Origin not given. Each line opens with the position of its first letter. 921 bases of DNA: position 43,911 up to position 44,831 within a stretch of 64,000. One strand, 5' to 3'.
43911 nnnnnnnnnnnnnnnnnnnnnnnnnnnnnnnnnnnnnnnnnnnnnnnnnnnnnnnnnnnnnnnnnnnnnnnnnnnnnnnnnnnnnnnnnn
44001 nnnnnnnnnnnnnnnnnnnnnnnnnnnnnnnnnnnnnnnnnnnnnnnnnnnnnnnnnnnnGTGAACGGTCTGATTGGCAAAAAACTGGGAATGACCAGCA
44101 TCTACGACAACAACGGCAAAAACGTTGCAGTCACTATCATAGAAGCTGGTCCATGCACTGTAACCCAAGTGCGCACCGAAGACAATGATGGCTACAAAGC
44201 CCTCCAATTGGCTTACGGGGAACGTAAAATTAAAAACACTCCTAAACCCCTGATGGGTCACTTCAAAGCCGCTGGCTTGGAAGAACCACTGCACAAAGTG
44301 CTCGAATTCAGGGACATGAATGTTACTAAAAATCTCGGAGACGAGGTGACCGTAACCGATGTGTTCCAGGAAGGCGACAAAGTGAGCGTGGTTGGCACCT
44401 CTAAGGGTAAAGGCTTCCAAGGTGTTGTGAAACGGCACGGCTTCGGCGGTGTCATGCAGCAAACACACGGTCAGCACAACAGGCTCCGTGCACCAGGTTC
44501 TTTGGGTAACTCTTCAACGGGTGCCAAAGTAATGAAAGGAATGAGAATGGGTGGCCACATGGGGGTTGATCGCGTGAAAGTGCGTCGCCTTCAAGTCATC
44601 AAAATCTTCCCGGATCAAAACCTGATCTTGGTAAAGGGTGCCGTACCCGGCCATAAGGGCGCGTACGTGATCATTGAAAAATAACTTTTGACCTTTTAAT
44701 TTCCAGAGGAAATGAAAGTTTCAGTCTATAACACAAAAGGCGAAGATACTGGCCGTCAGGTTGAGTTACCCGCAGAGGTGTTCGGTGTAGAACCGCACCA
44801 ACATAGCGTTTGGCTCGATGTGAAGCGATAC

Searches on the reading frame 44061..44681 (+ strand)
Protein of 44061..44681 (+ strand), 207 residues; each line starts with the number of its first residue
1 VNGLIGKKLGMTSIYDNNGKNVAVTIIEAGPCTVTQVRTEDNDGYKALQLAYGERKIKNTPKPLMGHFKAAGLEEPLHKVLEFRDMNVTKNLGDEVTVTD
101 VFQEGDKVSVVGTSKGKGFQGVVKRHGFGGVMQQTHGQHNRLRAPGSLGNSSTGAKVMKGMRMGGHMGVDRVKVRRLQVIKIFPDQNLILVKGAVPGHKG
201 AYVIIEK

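Call 106: search_protein_families(library=pfam, proteins=[window:44061-44681:+], max_evalue=0.0001)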
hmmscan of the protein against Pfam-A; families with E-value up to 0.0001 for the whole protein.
window:44061-44681:+ (207 aa): 1 family
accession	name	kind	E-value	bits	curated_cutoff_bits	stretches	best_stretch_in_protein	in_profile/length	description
PF00297.29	Ribosomal_L3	-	9.2e-13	48.4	22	1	88-171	202-277/369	Ribosomal protein L3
